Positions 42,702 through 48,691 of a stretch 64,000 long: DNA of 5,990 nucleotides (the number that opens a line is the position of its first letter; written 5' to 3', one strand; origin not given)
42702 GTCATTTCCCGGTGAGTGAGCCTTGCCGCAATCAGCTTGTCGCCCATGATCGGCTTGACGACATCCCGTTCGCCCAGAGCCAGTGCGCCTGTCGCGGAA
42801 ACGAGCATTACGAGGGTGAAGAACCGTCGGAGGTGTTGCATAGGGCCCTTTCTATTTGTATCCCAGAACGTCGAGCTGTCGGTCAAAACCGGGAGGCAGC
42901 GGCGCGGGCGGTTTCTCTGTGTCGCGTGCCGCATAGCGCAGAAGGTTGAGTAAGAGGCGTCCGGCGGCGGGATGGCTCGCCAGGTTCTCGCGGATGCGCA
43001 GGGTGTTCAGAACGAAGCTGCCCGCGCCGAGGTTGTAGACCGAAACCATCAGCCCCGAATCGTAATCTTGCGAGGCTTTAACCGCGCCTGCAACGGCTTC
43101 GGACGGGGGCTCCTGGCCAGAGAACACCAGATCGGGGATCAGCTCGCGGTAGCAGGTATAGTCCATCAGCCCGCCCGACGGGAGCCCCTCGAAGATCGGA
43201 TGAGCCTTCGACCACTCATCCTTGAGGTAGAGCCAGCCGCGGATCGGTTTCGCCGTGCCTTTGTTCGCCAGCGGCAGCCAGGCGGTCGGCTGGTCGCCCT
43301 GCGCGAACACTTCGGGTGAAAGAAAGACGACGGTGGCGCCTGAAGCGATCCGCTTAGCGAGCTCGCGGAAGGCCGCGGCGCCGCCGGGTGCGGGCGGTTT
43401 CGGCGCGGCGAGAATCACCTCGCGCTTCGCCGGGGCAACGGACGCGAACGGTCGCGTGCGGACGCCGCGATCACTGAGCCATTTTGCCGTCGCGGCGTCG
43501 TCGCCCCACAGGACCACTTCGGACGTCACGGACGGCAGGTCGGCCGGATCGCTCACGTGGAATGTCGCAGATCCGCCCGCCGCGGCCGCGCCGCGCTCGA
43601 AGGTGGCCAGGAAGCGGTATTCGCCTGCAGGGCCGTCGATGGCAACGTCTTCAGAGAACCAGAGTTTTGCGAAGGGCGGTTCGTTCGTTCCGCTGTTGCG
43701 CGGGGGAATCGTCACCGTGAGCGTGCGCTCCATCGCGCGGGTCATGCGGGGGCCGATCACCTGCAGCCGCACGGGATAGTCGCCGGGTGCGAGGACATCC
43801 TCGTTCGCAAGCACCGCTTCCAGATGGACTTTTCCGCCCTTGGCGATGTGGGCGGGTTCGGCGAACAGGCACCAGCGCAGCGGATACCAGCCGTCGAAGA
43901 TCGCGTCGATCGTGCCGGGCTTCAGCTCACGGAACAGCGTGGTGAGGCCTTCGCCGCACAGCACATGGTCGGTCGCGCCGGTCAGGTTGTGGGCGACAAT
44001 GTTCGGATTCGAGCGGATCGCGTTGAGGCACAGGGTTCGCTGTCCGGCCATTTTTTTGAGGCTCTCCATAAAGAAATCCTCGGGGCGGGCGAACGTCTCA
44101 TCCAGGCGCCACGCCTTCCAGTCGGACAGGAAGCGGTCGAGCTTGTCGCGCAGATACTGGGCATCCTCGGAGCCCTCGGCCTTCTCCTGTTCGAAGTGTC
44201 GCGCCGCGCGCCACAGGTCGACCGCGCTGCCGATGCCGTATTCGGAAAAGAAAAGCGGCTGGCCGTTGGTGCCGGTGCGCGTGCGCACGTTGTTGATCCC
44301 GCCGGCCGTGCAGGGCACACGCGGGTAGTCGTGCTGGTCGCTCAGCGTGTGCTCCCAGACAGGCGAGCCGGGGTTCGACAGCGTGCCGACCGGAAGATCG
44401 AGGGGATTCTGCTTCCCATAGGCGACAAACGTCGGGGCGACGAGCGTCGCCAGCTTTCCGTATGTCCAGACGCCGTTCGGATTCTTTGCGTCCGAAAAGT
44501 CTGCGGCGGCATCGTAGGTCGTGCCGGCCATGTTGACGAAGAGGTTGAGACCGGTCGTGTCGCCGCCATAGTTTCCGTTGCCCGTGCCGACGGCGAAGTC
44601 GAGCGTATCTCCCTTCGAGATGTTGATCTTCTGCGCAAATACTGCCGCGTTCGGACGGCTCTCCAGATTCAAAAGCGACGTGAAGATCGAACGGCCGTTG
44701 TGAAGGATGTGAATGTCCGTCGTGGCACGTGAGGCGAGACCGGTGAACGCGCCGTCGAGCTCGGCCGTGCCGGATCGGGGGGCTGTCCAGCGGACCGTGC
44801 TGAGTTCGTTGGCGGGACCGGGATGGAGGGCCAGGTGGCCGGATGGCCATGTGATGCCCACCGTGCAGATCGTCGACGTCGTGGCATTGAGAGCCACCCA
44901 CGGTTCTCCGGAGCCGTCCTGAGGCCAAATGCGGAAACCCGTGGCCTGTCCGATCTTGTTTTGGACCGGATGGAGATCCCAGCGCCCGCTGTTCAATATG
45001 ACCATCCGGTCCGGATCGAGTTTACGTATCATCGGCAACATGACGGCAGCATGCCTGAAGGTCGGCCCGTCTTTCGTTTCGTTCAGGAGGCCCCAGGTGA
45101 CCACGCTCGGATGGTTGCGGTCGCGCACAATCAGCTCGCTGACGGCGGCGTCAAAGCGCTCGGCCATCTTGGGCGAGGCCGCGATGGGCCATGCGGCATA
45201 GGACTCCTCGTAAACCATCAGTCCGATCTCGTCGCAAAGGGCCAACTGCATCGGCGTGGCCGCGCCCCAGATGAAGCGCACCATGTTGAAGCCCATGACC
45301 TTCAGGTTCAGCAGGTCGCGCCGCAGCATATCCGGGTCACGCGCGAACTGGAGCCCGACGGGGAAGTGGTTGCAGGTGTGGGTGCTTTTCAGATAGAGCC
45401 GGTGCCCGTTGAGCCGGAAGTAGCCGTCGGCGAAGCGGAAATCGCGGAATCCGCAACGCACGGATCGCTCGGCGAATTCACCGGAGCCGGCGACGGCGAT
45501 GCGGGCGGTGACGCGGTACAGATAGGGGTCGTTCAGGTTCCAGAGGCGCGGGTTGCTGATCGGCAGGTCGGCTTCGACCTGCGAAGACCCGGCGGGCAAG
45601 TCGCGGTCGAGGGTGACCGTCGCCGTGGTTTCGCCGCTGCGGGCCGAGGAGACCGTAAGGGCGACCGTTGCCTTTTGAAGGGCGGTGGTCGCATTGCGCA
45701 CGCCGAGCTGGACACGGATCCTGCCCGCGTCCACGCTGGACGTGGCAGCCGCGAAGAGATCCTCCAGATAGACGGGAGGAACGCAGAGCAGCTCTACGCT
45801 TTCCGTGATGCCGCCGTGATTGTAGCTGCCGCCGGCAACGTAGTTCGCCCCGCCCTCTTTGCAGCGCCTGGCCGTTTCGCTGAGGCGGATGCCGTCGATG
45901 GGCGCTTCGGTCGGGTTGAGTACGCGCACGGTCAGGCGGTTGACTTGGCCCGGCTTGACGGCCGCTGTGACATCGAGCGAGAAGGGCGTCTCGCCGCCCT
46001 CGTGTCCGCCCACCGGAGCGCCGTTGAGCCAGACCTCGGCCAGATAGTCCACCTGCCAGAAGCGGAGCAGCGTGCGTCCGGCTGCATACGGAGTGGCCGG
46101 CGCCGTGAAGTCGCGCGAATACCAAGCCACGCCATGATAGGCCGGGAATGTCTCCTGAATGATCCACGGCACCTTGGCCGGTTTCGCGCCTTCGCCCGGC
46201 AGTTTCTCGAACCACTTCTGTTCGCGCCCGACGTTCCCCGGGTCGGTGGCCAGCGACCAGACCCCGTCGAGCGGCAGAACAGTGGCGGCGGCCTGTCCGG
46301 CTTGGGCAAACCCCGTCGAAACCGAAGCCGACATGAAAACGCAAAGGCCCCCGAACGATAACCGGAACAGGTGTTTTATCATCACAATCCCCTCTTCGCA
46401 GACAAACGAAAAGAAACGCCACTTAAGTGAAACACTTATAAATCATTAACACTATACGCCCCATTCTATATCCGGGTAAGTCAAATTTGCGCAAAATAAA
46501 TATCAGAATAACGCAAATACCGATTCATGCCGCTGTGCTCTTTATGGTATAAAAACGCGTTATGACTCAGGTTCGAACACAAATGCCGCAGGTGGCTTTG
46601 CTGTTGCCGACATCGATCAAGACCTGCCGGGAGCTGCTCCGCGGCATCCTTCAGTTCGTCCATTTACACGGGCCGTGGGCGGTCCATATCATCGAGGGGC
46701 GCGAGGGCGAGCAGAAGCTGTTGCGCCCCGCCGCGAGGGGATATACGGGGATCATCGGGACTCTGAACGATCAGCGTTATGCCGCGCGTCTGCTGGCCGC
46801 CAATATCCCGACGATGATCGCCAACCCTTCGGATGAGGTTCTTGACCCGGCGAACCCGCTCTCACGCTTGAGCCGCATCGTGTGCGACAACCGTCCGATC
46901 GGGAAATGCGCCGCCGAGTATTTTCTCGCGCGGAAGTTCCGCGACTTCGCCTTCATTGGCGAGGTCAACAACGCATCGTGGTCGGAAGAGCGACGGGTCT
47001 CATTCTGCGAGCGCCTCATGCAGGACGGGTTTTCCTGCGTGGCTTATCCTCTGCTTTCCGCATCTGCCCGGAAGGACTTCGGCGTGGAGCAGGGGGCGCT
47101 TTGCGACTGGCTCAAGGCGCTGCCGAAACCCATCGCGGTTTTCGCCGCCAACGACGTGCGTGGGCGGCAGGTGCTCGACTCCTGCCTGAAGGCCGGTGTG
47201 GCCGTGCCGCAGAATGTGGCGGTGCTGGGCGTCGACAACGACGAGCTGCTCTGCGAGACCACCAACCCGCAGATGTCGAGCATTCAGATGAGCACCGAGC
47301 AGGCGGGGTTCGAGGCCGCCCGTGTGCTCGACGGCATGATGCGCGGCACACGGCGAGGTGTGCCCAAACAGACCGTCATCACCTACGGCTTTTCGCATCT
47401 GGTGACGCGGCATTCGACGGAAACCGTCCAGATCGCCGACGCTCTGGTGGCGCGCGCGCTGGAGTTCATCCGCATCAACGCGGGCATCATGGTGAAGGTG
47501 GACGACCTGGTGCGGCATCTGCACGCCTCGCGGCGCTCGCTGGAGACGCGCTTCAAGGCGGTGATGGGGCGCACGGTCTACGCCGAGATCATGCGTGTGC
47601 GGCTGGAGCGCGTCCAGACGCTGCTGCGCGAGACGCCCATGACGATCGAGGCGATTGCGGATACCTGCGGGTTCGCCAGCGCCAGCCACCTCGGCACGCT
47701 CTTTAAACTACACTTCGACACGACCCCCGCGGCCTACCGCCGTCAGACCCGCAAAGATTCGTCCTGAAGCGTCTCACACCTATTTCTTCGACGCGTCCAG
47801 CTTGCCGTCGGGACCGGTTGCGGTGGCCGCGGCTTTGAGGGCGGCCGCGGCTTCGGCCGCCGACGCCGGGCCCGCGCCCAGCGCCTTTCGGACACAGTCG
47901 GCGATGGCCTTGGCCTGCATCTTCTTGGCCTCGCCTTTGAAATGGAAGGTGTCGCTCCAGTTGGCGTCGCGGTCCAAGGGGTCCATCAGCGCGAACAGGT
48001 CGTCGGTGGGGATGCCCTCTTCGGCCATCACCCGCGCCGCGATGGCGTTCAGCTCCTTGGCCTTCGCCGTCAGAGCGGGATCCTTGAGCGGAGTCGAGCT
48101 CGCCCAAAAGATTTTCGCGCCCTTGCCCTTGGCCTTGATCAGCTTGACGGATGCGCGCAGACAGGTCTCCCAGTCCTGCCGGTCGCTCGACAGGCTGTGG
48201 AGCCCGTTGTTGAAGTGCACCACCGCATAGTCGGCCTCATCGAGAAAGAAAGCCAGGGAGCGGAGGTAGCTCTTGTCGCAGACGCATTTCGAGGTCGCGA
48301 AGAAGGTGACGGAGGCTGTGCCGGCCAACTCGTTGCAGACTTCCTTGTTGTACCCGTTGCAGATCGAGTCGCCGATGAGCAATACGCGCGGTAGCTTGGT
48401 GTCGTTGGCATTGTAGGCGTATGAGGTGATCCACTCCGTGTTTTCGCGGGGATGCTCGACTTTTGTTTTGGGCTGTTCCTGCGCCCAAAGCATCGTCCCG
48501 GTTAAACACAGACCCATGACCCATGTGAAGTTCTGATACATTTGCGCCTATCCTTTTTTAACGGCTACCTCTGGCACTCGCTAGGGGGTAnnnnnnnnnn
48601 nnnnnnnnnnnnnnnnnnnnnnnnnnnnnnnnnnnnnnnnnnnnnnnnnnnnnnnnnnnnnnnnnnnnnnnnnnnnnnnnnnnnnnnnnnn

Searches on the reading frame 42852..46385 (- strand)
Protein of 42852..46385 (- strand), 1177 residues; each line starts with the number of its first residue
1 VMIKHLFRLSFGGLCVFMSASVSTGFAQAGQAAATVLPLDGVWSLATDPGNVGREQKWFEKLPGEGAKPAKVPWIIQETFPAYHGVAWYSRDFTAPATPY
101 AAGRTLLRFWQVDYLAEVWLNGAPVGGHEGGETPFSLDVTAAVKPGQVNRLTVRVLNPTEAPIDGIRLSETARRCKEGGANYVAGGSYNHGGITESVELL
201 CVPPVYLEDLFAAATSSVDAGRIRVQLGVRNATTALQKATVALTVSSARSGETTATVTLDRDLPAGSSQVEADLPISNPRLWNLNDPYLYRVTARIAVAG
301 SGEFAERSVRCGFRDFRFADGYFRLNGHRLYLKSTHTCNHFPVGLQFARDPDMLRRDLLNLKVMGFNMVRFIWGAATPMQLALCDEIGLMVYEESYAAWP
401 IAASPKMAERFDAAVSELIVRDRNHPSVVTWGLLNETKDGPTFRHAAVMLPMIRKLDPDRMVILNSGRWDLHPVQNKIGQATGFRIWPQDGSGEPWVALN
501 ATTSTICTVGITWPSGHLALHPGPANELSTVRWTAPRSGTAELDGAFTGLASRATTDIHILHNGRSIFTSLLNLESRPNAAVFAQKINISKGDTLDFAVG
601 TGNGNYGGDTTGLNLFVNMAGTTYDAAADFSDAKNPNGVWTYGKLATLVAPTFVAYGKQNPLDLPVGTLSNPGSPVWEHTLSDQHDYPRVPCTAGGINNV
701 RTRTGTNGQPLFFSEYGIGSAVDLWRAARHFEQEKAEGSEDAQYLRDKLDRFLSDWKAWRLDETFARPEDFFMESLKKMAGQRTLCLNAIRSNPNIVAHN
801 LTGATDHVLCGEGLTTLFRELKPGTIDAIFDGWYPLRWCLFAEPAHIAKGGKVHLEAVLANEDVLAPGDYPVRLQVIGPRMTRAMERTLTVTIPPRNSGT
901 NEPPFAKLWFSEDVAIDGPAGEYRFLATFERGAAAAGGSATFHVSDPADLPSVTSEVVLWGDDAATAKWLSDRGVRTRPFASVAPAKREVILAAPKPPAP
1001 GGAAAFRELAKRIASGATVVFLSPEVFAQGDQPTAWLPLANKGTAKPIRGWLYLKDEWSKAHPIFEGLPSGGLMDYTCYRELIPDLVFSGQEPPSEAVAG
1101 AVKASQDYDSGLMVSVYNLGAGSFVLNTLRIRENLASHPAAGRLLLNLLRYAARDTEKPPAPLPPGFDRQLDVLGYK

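Call 10: search_protein_families(library=pfam, proteins=[window:42852-46385:-], max_evalue=0.001)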
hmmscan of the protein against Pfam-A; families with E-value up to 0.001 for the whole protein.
window:42852-46385:- (1177 aa): 4 families
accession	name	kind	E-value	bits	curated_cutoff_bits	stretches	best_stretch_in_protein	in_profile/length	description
PF02837.24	Glyco_hydro_2_N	-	1.3e-13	51.7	28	1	77-203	56-169/169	Glycosyl hydrolases family 2, sugar binding domain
PF02836.23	Glyco_hydro_2_C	-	2.5e-13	50.3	21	1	319-468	4-164/302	Glycosyl hydrolases family 2, TIM barrel domain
PF00703.27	Glyco_hydro_2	-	3.2e-11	44.4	23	1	205-314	1-109/109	Glycosyl hydrolases family 2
PF22666.2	Glyco_hydro_2_N2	-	7.6e-08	33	27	1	87-160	50-122/167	Glycosyl hydrolase 2 galactose-binding domain-like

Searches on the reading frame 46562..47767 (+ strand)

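Call 10: search_protein_families(library=pfam, proteins=[window:46562-47767:+], max_evalue=0.001)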
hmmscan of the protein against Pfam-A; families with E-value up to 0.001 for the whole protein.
window:46562-47767:+ (401 aa): 3 families
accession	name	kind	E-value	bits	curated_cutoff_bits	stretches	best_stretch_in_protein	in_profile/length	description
PF13377.12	Peripla_BP_3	-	2.7e-30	106.1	26.5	1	118-286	1-167/167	Periplasmic binding protein-like domain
PF12833.13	HTH_18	-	1.8e-19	70.2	33.6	1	316-395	1-80/80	Helix-turn-helix domain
PF00165.29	HTH_AraC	-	3.1e-14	53.1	26.6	1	358-394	7-42/42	Bacterial regulatory helix-turn-helix proteins, AraC family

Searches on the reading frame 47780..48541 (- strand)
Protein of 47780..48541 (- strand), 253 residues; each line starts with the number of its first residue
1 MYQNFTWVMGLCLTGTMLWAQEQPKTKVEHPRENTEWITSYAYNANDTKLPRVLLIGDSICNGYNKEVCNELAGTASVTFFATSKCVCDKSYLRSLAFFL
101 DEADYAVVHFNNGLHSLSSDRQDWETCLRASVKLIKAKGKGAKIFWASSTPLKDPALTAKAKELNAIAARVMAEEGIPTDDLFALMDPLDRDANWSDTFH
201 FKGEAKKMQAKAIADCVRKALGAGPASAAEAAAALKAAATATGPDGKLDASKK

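Call 10: search_protein_families(library=pfam, proteins=[window:47780-48541:-], max_evalue=0.001)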
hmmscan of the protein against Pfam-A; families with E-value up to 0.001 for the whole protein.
window:47780-48541:- (253 aa): 2 families
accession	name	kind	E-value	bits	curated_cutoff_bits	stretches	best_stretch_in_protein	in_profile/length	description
PF13472.12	Lipase_GDSL_2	-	2.3e-07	31.9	32.9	1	102-204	62-174/178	GDSL-like Lipase/Acylhydrolase family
PF04311.20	DUF459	-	1.7e-05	24.8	27.2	0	115-186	80-153/197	Protein of unknown function (DUF459)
